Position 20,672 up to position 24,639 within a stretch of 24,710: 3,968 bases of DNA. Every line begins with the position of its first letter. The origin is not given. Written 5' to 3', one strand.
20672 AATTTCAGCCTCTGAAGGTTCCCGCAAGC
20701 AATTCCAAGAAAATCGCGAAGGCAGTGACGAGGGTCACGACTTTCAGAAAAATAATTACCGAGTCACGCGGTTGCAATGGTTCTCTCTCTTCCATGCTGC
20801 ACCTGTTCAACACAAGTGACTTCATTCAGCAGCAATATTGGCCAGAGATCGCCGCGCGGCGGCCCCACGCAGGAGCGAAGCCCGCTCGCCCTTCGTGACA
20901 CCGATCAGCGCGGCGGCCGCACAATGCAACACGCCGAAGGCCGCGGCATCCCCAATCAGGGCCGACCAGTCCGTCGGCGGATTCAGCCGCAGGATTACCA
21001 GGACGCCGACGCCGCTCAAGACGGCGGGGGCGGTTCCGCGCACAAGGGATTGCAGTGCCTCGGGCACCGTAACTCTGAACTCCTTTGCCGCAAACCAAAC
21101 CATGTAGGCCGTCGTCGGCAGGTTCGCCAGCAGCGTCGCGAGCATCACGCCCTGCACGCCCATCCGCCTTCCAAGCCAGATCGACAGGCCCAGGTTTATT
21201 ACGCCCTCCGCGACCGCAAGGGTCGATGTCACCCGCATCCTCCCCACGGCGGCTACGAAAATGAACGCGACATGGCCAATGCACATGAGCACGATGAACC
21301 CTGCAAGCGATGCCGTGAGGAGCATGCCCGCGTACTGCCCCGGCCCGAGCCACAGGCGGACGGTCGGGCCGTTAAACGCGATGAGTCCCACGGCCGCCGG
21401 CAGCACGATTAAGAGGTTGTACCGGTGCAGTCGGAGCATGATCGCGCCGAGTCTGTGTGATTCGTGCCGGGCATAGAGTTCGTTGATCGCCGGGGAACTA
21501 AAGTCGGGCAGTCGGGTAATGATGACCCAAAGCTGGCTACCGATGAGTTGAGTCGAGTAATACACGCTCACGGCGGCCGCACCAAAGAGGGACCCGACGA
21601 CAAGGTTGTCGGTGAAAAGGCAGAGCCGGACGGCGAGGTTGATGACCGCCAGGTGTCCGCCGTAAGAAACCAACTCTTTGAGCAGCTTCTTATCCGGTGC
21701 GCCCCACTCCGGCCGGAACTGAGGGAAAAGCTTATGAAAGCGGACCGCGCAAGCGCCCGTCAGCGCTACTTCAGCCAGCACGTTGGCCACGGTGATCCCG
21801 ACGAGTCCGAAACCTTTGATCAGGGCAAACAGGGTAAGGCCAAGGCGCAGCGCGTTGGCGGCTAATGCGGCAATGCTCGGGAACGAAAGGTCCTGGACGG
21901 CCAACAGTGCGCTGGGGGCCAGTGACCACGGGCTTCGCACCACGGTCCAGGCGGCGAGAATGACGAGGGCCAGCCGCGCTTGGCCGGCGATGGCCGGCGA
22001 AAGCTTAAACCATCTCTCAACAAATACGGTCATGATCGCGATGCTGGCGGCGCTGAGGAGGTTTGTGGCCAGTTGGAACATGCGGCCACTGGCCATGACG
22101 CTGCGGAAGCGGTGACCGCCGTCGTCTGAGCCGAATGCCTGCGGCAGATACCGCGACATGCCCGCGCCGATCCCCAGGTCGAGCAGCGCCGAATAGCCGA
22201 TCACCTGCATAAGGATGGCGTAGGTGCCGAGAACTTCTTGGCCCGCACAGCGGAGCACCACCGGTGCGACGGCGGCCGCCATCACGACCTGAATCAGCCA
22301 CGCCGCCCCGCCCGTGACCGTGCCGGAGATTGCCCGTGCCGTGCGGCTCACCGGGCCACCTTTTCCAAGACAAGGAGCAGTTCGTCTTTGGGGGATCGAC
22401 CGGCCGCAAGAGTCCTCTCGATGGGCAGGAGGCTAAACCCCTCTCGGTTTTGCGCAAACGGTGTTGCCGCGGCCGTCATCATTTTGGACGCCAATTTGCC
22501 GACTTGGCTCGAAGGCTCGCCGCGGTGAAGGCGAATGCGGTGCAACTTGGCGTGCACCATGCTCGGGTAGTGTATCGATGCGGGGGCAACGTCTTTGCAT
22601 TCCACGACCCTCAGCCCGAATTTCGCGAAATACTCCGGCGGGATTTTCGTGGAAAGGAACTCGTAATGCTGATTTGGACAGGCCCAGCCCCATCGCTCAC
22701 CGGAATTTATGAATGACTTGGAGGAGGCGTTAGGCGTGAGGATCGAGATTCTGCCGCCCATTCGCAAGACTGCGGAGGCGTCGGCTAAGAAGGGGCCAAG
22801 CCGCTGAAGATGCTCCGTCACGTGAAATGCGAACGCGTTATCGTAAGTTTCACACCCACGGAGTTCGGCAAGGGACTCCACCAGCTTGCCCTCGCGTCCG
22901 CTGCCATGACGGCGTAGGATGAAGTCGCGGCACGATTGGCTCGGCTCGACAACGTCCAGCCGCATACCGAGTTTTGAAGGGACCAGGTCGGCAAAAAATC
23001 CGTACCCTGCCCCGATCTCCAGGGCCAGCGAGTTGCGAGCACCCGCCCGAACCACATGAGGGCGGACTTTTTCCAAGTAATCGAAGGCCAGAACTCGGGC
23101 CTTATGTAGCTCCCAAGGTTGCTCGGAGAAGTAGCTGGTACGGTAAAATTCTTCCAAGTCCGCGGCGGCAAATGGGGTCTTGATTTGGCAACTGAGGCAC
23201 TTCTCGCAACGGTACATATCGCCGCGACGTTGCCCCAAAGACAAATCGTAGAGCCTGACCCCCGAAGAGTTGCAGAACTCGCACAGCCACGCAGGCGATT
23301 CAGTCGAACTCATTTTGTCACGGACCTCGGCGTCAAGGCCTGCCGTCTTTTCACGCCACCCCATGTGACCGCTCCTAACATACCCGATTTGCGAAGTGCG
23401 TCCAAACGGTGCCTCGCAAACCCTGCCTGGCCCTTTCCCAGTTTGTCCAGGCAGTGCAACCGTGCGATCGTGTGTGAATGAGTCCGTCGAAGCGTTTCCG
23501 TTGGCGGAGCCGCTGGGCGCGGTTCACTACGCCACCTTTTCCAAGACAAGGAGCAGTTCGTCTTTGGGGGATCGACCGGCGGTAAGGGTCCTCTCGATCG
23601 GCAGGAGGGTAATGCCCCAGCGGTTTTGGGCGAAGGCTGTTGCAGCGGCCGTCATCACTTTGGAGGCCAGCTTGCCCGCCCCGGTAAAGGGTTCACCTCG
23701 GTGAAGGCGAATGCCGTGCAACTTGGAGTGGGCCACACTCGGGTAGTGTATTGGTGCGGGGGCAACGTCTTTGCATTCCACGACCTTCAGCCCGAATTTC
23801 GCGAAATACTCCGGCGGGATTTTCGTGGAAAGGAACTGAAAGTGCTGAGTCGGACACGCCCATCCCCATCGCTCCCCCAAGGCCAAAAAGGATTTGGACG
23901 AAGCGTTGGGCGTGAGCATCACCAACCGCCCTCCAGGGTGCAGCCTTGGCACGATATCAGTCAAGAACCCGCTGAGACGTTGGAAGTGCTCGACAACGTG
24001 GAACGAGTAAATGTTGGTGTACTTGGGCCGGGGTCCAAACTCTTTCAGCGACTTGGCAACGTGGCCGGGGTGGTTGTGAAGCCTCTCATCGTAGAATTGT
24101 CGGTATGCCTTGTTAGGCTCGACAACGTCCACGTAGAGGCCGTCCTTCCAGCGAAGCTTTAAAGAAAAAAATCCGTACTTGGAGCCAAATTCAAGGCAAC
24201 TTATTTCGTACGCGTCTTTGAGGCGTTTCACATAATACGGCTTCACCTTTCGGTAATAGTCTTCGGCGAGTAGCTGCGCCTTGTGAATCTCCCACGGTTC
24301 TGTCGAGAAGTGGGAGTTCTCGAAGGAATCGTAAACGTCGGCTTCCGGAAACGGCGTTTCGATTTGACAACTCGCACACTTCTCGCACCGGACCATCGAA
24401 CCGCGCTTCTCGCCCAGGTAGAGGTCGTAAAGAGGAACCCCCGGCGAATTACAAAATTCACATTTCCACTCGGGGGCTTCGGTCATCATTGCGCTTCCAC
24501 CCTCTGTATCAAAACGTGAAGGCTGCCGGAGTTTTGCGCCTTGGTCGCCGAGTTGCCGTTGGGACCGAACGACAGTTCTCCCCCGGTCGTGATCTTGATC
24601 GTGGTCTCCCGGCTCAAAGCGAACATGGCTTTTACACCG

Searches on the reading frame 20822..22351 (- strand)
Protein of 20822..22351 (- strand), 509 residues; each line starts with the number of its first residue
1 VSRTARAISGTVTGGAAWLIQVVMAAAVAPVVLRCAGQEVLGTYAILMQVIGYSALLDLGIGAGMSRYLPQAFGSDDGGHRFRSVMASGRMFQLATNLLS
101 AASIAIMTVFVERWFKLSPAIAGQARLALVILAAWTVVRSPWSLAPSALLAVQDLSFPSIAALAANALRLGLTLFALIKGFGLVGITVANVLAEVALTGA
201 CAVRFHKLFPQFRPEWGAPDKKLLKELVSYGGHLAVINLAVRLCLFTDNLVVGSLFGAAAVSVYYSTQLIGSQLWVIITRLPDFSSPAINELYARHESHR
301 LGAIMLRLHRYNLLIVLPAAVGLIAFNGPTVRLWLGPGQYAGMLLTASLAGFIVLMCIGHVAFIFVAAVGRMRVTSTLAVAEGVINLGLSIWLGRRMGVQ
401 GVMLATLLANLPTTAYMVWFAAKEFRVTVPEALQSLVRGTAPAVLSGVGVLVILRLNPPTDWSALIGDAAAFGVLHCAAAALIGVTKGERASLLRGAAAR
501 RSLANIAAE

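Call 38: search_protein_families(library=pfam, proteins=[window:20822-22351:-], max_evalue=0.001)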
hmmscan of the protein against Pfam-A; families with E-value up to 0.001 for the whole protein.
window:20822-22351:- (509 aa): 2 families
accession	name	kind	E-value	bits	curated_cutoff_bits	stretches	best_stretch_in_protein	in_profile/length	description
PF13440.11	Polysacc_synt_3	-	3.8e-09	36.7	23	1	96-336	53-285/293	Polysaccharide biosynthesis protein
PF01943.22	Polysacc_synt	-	4.6e-06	26.7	28.2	1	19-267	13-247/274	Polysaccharide biosynthesis protein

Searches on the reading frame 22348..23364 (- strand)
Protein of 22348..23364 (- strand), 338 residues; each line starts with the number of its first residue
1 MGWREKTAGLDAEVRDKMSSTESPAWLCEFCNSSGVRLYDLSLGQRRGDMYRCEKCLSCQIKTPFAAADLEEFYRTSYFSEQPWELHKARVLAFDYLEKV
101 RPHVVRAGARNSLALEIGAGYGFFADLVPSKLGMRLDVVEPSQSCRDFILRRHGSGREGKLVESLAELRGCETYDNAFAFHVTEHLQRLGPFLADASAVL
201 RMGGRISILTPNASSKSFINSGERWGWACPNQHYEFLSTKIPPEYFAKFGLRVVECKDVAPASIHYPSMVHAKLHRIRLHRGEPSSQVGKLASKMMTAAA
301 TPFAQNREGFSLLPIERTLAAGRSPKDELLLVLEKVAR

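Call 38: search_protein_families(library=pfam, proteins=[window:22348-23364:-], max_evalue=0.001)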
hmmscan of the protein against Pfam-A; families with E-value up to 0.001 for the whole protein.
window:22348-23364:- (338 aa): 3 families
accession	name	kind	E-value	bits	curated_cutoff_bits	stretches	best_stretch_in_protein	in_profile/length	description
PF13489.12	Methyltransf_23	-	1.5e-11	44.8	27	1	111-255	23-163/164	Methyltransferase domain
PF08241.18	Methyltransf_11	-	0.0001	23.3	21.2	1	115-207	1-94/95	Methyltransferase domain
PF08242.18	Methyltransf_12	-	0.00012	23.2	30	1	115-206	1-98/98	Methyltransferase domain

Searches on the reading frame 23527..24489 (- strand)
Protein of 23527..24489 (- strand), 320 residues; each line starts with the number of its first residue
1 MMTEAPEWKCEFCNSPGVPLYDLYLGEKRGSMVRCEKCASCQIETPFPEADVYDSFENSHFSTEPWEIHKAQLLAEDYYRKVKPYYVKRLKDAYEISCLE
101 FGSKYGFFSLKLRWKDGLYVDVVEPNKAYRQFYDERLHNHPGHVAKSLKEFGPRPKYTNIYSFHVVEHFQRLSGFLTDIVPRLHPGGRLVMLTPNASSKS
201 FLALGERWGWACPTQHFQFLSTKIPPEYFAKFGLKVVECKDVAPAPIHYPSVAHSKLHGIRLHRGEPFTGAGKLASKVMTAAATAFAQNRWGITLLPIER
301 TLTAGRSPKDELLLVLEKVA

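Call 38: search_protein_families(library=pfam, proteins=[window:23527-24489:-], max_evalue=0.001)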
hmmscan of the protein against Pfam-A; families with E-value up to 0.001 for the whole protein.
window:23527-24489:- (320 aa): 2 families
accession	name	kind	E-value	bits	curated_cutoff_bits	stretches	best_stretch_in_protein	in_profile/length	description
PF13489.12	Methyltransf_23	-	1.2e-13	51.6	27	1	90-238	16-163/164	Methyltransferase domain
PF08242.18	Methyltransf_12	-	0.0005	21.2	30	1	99-189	1-98/98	Methyltransferase domain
